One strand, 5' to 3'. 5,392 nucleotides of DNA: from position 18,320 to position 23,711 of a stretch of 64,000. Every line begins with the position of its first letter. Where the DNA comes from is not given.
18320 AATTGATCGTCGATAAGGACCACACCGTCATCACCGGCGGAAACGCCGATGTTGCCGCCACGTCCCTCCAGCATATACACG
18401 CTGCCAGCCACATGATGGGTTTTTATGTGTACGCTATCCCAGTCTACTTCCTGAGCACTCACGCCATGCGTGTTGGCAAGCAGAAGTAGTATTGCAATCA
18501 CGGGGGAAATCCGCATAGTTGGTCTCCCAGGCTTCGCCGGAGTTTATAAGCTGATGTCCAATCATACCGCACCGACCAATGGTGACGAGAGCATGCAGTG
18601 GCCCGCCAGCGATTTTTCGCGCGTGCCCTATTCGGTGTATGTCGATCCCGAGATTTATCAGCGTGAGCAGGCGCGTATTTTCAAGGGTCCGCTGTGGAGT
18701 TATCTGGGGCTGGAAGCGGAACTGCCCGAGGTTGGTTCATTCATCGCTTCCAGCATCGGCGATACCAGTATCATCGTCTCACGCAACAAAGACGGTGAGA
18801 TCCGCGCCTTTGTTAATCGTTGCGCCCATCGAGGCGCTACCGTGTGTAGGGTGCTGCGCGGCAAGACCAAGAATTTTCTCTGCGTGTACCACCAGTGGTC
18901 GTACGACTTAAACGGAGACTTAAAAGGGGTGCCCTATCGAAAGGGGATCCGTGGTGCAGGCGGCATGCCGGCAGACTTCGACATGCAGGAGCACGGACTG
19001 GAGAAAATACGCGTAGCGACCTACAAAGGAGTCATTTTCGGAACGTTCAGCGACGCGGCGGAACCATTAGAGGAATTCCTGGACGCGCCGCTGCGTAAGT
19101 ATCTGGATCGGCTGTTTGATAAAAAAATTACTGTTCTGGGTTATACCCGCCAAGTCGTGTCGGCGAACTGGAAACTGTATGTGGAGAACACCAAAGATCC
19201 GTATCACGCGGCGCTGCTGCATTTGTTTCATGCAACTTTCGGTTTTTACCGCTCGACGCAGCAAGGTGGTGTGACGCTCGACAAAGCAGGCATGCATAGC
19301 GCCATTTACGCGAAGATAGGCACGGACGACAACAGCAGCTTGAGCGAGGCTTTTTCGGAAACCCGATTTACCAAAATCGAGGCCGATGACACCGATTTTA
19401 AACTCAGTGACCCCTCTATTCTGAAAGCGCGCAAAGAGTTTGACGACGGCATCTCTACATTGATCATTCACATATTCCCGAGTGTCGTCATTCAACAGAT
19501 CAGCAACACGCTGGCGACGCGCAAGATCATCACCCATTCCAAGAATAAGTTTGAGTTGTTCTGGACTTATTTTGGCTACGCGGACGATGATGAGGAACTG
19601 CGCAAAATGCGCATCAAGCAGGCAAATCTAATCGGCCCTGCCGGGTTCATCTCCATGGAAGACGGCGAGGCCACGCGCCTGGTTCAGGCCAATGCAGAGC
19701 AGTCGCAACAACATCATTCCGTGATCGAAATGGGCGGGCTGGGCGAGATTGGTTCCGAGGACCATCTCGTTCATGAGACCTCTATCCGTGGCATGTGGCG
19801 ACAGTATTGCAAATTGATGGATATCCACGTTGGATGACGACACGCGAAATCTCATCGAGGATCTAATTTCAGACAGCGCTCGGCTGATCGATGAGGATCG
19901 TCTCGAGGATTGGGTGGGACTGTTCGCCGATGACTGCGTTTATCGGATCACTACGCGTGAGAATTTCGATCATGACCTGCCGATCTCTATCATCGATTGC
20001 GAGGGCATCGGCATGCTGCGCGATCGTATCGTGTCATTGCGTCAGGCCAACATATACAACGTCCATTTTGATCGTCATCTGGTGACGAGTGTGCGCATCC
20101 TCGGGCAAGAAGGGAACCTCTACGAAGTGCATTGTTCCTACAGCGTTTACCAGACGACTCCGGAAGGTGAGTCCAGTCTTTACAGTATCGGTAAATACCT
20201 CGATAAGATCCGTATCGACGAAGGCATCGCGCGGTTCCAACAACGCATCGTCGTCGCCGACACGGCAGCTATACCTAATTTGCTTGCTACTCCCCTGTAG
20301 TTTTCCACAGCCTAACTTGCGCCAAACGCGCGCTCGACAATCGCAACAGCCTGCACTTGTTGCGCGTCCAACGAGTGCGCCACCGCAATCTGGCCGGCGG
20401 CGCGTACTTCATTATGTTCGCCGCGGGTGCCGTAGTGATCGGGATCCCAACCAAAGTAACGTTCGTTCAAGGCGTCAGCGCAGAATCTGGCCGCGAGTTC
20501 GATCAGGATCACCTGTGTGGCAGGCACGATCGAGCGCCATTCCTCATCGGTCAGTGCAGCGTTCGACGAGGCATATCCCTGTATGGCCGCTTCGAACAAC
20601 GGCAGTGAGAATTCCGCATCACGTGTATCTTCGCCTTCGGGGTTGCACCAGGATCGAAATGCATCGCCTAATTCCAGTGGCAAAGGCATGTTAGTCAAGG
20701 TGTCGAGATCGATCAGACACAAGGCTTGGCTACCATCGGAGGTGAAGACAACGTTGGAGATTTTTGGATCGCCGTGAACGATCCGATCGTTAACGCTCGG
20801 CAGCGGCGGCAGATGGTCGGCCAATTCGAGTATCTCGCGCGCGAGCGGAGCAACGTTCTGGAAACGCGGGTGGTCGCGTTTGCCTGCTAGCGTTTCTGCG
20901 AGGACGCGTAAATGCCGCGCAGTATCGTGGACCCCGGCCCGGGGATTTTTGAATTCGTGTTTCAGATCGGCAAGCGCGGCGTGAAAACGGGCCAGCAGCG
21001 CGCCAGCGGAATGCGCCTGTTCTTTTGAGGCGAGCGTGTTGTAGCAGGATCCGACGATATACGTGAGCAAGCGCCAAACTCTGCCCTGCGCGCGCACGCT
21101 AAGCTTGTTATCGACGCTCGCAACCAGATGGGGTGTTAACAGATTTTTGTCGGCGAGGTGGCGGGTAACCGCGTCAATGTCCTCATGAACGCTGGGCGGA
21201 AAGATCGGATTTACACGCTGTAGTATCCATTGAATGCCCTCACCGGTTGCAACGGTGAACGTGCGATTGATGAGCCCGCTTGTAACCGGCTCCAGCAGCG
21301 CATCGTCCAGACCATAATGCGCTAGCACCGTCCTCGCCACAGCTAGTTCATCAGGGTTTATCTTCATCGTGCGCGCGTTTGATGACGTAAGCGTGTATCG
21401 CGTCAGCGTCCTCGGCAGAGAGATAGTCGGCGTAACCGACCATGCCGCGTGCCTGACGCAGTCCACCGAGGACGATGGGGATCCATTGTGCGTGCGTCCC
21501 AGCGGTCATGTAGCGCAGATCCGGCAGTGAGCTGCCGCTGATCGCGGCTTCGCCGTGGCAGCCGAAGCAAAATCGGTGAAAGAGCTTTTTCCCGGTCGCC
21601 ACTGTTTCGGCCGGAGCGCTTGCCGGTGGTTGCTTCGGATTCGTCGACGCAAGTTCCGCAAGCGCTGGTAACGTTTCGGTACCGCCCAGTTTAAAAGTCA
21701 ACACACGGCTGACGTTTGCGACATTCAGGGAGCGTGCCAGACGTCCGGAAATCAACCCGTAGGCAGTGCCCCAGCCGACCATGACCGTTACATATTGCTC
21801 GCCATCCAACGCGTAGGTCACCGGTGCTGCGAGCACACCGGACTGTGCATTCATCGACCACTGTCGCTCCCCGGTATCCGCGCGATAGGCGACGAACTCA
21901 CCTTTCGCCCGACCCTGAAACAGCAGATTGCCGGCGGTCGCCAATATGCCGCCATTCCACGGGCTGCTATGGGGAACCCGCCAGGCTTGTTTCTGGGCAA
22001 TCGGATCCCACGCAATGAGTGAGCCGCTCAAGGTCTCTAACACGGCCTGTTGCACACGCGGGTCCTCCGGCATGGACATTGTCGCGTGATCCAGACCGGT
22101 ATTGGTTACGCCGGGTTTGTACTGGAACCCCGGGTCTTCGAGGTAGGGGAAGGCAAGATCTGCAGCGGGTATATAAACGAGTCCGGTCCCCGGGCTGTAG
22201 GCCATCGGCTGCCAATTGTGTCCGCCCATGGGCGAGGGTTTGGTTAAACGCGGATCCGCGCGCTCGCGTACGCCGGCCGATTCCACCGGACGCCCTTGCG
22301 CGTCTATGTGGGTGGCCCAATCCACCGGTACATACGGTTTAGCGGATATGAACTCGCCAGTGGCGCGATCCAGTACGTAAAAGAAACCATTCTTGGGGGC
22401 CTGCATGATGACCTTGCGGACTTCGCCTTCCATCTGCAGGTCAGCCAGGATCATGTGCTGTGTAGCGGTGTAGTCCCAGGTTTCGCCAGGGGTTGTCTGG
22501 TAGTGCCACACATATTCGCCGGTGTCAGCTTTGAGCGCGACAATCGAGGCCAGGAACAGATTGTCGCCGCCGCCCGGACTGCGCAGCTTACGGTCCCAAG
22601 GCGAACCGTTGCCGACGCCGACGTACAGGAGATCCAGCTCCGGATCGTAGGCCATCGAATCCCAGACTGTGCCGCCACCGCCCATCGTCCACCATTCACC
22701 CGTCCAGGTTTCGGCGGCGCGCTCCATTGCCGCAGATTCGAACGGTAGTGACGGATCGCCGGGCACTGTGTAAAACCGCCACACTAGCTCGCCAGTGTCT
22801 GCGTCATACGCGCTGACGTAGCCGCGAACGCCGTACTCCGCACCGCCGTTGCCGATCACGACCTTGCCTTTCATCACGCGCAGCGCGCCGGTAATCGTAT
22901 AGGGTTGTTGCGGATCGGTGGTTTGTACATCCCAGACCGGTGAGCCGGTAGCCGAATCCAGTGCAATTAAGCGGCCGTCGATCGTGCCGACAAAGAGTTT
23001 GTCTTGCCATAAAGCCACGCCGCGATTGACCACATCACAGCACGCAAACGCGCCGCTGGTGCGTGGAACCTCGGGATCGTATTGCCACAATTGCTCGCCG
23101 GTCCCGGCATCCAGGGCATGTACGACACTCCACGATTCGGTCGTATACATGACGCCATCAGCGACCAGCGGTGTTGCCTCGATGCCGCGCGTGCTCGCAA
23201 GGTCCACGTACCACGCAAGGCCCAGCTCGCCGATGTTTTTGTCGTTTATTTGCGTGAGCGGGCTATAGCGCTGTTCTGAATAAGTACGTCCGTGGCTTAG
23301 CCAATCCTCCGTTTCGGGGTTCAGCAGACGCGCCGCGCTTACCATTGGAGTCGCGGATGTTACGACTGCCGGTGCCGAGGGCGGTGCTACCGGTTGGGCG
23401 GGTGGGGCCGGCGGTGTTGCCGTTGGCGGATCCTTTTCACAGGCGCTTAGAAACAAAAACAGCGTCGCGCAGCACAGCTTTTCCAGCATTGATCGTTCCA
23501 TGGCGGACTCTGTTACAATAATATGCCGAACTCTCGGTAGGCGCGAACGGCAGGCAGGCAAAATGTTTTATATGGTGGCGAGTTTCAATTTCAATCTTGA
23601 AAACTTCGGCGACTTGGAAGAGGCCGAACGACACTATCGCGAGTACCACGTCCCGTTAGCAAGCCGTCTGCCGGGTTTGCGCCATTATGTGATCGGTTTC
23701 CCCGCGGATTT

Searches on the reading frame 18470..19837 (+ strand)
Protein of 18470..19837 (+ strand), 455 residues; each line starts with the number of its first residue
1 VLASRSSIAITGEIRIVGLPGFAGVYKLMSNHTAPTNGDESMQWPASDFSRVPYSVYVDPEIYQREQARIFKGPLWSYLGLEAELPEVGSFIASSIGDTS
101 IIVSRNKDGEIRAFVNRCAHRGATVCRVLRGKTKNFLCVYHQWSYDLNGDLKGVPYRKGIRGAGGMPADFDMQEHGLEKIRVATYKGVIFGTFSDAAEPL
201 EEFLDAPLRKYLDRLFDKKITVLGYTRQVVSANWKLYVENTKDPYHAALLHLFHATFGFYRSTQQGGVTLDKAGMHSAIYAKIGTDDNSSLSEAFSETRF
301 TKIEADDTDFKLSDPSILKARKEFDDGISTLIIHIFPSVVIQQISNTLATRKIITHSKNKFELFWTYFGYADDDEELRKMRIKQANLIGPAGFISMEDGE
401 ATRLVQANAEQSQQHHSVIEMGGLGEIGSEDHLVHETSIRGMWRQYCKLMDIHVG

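Call 53: search_protein_families(library=pfam, proteins=[window:18470-19837:+])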
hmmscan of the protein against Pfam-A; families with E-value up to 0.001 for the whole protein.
window:18470-19837:+ (455 aa): 2 families
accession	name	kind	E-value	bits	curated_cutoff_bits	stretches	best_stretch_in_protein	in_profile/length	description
PF00355.32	Rieske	-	7.4e-16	58.3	20.3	1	76-159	2-83/88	Rieske [2Fe-2S] domain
PF00848.25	Ring_hydroxyl_A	-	1e-09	39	24.9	1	225-413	9-181/208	Ring hydroxylating alpha subunit (catalytic domain)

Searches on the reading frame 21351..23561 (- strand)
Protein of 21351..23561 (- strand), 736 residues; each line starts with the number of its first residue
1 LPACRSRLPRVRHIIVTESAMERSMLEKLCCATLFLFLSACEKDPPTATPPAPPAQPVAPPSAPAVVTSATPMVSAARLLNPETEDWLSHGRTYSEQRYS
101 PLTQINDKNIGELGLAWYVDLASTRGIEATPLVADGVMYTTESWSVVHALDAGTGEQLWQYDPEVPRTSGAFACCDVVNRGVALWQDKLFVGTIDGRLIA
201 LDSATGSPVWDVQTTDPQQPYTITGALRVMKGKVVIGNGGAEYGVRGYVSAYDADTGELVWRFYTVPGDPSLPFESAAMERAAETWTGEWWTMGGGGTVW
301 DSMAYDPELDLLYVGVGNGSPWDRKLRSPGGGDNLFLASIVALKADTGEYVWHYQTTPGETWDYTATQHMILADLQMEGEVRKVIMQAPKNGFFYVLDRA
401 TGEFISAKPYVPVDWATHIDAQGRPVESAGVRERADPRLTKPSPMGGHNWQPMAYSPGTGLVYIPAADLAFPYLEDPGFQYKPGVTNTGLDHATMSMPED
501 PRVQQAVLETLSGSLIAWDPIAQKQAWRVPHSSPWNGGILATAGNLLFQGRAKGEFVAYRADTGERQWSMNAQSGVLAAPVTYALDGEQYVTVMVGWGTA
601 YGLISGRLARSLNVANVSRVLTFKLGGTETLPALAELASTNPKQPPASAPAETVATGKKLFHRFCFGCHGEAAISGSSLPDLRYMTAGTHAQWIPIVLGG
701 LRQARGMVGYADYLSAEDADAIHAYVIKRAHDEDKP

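Call 53: search_protein_families(library=pfam, proteins=[window:21351-23561:-])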
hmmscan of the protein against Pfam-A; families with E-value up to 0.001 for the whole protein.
window:21351-23561:- (736 aa): 5 families
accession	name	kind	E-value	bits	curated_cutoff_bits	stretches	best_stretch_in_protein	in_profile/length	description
PF01011.28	PQQ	-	1.2e-80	272.4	26.7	2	87-405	1-335/595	Glucose/ethanol/alcohol dehydrogenase, beta-propeller domain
PF13360.13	PQQ_2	-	6.7e-30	104.9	27.6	3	145-334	3-154/233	Outer membrane protein assembly factor BamB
PF13570.13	Beta-prop_ACSF4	-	4.1e-12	46.6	133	2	126-217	4-92/329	Beta-alanine-activating enzyme, beta-propeller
PF13442.11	Cytochrome_CBB3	-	2.7e-07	31.2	27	1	653-726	2-68/68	Cytochrome C oxidase, cbb3-type, subunit III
PF00034.26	Cytochrom_C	-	0.00028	22.6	21.3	0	654-726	1-86/90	Cytochrome c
